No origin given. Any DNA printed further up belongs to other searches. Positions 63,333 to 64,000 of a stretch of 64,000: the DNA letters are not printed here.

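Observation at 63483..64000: Fourth operon gene: ferredoxin-like protein with unusual first-cluster spacing and an unassigned C-terminal domain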

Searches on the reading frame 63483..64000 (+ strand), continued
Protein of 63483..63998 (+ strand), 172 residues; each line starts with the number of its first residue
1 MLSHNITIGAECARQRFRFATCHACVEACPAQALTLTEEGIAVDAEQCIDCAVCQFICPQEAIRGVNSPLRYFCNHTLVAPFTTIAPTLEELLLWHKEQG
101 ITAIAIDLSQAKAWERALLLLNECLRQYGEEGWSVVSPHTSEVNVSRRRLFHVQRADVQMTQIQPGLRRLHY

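Call 93: search_protein_families(library=pfam, proteins=[P0072, P0086, P0091, P0099, P0113, P0065, P0073], max_evalue=0.01)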
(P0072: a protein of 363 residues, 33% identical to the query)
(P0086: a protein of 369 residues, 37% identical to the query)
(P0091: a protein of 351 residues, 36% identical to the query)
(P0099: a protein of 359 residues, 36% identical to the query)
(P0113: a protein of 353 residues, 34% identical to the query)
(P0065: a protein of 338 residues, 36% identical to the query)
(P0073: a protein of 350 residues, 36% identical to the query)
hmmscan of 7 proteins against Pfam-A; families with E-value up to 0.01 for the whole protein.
P0072 (363 aa): 12 families
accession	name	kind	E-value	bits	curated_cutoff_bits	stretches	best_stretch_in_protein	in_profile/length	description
PF12838.12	Fer4_7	-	3.3e-17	63.1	27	3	28-69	4-52/52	4Fe-4S dicluster domain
PF00037.32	Fer4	-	6.7e-17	61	21.1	3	53-70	6-23/24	4Fe-4S binding domain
PF13237.11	Fer4_10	-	4.4e-11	43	25.5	2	254-304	2-52/53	4Fe-4S dicluster domain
PF13187.11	Fer4_9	-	4.7e-11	43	27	2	261-308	2-51/52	4Fe-4S dicluster domain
PF13484.11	Fer4_16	-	8e-10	39.8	30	1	54-77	1-24/66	4Fe-4S double cluster binding domain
PF12837.12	Fer4_6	-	3.7e-09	36.5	25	3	290-309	5-24/24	4Fe-4S binding domain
PF12797.12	Fer4_2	-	1.3e-08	34.7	24.5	3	286-304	2-20/22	4Fe-4S binding domain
PF14697.11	Fer4_21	-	1.6e-08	35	35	2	29-69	11-56/59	4Fe-4S dicluster domain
PF25160.1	LdpA_Fe-S-bd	-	1.5e-05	25.1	27.6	1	31-73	8-46/49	LdpA Fe-S cluster-binding domain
PF13183.11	Fer4_8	-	0.0005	21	27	0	53-72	3-22/68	4Fe-4S dicluster domain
PF21349.2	RUBY_RBDX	-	0.0018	18.1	26.5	1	331-358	2-29/30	Rubrerythrin, rubredoxin-like domain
PF12800.12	Fer4_4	-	0.0066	17.2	24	0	53-68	2-17/17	4Fe-4S binding domain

P0086 (369 aa): 10 families
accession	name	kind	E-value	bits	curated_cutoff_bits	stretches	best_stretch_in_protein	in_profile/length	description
PF00037.32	Fer4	-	1.4e-16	60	21.1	2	291-312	2-23/24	4Fe-4S binding domain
PF12838.12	Fer4_7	-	1.1e-14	55.1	27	2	263-311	1-52/52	4Fe-4S dicluster domain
PF12837.12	Fer4_6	-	3.6e-11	42.9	25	2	257-279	2-24/24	4Fe-4S binding domain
PF13484.11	Fer4_16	-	1.3e-09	39.1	30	2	263-282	1-20/66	4Fe-4S double cluster binding domain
PF13237.11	Fer4_10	-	3.3e-09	37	25.5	2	260-307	5-52/53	4Fe-4S dicluster domain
PF13187.11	Fer4_9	-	3.7e-09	36.9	27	2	263-311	1-51/52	4Fe-4S dicluster domain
PF12797.12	Fer4_2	-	1.2e-08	34.8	24.5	2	257-276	3-22/22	4Fe-4S binding domain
PF14697.11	Fer4_21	-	4e-08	33.7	35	2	260-313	4-58/59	4Fe-4S dicluster domain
PF25160.1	LdpA_Fe-S-bd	-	1.9e-05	24.8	27.6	2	268-315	7-46/49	LdpA Fe-S cluster-binding domain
PF13183.11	Fer4_8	-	7.6e-05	23.6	27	1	257-276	47-66/68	4Fe-4S dicluster domain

P0091 (351 aa): 12 families
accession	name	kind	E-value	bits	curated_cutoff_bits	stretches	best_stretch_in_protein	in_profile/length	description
PF12838.12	Fer4_7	-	9.2e-18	64.9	27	2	22-62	5-52/52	4Fe-4S dicluster domain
PF00037.32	Fer4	-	3.3e-15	55.6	21.1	3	43-63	3-23/24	4Fe-4S binding domain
PF12837.12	Fer4_6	-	1.2e-12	47.6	25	2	234-257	1-24/24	4Fe-4S binding domain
PF25160.1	LdpA_Fe-S-bd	-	4.9e-12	45.9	27.6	2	23-62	7-42/49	LdpA Fe-S cluster-binding domain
PF13237.11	Fer4_10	-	8.7e-11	42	25.5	3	238-285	5-52/53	4Fe-4S dicluster domain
PF13484.11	Fer4_16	-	5.4e-10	40.3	30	2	242-260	2-20/66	4Fe-4S double cluster binding domain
PF13187.11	Fer4_9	-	3.6e-09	36.9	27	2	242-290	2-52/52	4Fe-4S dicluster domain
PF12797.12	Fer4_2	-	1.4e-08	34.6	24.5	2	42-60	4-22/22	4Fe-4S binding domain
PF14697.11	Fer4_21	-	2.8e-08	34.2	35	1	6-61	2-55/59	4Fe-4S dicluster domain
PF12800.12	Fer4_4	-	0.00056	20.5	24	1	46-59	2-15/17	4Fe-4S binding domain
PF13183.11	Fer4_8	-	0.00079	20.4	27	1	226-255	46-67/68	4Fe-4S dicluster domain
PF12798.12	Fer4_3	-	0.0045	18.2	27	0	21-33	3-15/15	4Fe-4S binding domain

P0099 (359 aa): 11 families
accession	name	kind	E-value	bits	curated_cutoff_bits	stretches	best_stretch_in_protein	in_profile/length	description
PF00037.32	Fer4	-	2e-20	72.2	21.1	4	56-77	3-24/24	4Fe-4S binding domain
PF12838.12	Fer4_7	-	1.2e-18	67.8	27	3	251-300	2-52/52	4Fe-4S dicluster domain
PF13187.11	Fer4_9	-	8e-13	48.6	27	2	251-300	2-51/52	4Fe-4S dicluster domain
PF12837.12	Fer4_6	-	2.1e-10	40.5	25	2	56-76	4-24/24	4Fe-4S binding domain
PF13484.11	Fer4_16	-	1.2e-09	39.3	30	2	60-88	1-30/66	4Fe-4S double cluster binding domain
PF12797.12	Fer4_2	-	3.3e-09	36.6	24.5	3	56-73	5-22/22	4Fe-4S binding domain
PF14697.11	Fer4_21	-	2.9e-08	34.2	35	3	34-77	10-58/59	4Fe-4S dicluster domain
PF13237.11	Fer4_10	-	1.9e-07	31.3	25.5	3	245-296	3-52/53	4Fe-4S dicluster domain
PF25160.1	LdpA_Fe-S-bd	-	4.3e-07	30.1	27.6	1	36-79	7-46/49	LdpA Fe-S cluster-binding domain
PF12800.12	Fer4_4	-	2.2e-05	24.8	24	1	59-74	2-17/17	4Fe-4S binding domain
PF12798.12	Fer4_3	-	0.0053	18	27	0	286-300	1-15/15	4Fe-4S binding domain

P0113 (353 aa): 15 families
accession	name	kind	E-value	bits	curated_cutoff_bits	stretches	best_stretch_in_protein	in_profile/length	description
PF00037.32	Fer4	-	1.8e-24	85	21.1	3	279-298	4-23/24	4Fe-4S binding domain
PF12838.12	Fer4_7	-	2.7e-18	66.6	27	3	32-73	4-52/52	4Fe-4S dicluster domain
PF12837.12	Fer4_6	-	1.6e-15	56.7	25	4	52-74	2-24/24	4Fe-4S binding domain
PF13187.11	Fer4_9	-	1.6e-14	54.1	27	3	253-297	1-51/52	4Fe-4S dicluster domain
PF13484.11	Fer4_16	-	4.5e-13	50.2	30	2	254-272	2-20/66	4Fe-4S double cluster binding domain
PF14697.11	Fer4_21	-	2.2e-12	47.3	35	3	252-298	6-57/59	4Fe-4S dicluster domain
PF13237.11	Fer4_10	-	2.7e-12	46.8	25.5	3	251-294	6-53/53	4Fe-4S dicluster domain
PF13183.11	Fer4_8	-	3.7e-09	37.4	27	2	56-76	2-22/68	4Fe-4S dicluster domain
PF25160.1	LdpA_Fe-S-bd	-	9.5e-09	35.3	27.6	2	252-298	3-43/49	LdpA Fe-S cluster-binding domain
PF12797.12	Fer4_2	-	4.4e-08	33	24.5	2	53-71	4-22/22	4Fe-4S binding domain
PF12798.12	Fer4_3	-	1.5e-07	32.1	27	2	283-297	1-15/15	4Fe-4S binding domain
PF13534.11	Fer4_17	-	1.2e-06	29.4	22.2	0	249-267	41-59/61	4Fe-4S dicluster domain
PF12800.12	Fer4_4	-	4.6e-06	27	24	2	57-72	2-17/17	4Fe-4S binding domain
PF13746.11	Fer4_18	-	0.00042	20.9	27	1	242-293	49-95/114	4Fe-4S dicluster domain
PF17179.9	Fer4_22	-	0.0045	18.3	27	0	280-295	78-93/95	4Fe-4S dicluster domain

P0065 (338 aa): 15 families
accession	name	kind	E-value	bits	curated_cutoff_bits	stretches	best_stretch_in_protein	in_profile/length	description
PF12838.12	Fer4_7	-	9.8e-19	68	27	3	265-306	1-43/52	4Fe-4S dicluster domain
PF00037.32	Fer4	-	1.3e-17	63.2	21.1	3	48-68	4-24/24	4Fe-4S binding domain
PF12837.12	Fer4_6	-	5.6e-14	51.7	25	4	260-281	3-24/24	4Fe-4S binding domain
PF13187.11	Fer4_9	-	1.2e-13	51.3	27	3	236-281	1-52/52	4Fe-4S dicluster domain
PF13237.11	Fer4_10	-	5.6e-12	45.8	25.5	3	230-276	2-52/53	4Fe-4S dicluster domain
PF12797.12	Fer4_2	-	5.7e-11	42.1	24.5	2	259-276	3-20/22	4Fe-4S binding domain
PF14697.11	Fer4_21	-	1.3e-10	41.7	35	2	231-282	2-58/59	4Fe-4S dicluster domain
PF13484.11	Fer4_16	-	1.8e-09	38.6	30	2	52-73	2-22/66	4Fe-4S double cluster binding domain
PF25160.1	LdpA_Fe-S-bd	-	3.5e-07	30.3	27.6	2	243-282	9-44/49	LdpA Fe-S cluster-binding domain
PF12800.12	Fer4_4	-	9.3e-07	29.1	24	1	50-63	2-15/17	4Fe-4S binding domain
PF13534.11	Fer4_17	-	9.4e-06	26.5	22.2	0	51-74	1-24/61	4Fe-4S dicluster domain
PF13183.11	Fer4_8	-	0.0013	19.6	27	0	263-295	2-35/68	4Fe-4S dicluster domain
PF13746.11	Fer4_18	-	0.0018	18.9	27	0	236-278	60-97/114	4Fe-4S dicluster domain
PF12798.12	Fer4_3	-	0.0024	19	27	0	52-66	1-15/15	4Fe-4S binding domain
PF13459.11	Fer4_15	-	0.0062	17.7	22.4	0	231-256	2-26/66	4Fe-4S single cluster domain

P0073 (350 aa): 13 families
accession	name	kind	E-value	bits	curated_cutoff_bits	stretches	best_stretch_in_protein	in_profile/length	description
PF00037.32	Fer4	-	6.6e-16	57.8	21.1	3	56-75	5-24/24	4Fe-4S binding domain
PF12838.12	Fer4_7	-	2.1e-14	54.2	27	3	32-73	4-52/52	4Fe-4S dicluster domain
PF25160.1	LdpA_Fe-S-bd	-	3.8e-11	43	27.6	2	34-79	7-48/49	LdpA Fe-S cluster-binding domain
PF13187.11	Fer4_9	-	4.7e-11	43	27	2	32-74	4-52/52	4Fe-4S dicluster domain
PF13484.11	Fer4_16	-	1.5e-09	38.9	30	1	58-80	1-21/66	4Fe-4S double cluster binding domain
PF12837.12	Fer4_6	-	7.3e-09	35.6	25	2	56-74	6-24/24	4Fe-4S binding domain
PF14697.11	Fer4_21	-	3.5e-07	30.7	35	2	32-75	10-58/59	4Fe-4S dicluster domain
PF13237.11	Fer4_10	-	3.9e-06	27.1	25.5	1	243-288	3-52/53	4Fe-4S dicluster domain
PF12797.12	Fer4_2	-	9.5e-06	25.7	24.5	1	56-70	7-21/22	4Fe-4S binding domain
PF13534.11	Fer4_17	-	0.0001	23.2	22.2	0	58-88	1-31/61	4Fe-4S dicluster domain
PF12800.12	Fer4_4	-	0.00061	20.4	24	0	58-71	3-16/17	4Fe-4S binding domain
PF12798.12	Fer4_3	-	0.0022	19.1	27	0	59-73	1-15/15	4Fe-4S binding domain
PF13746.11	Fer4_18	-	0.0037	17.9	27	0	21-71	52-97/114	4Fe-4S dicluster domain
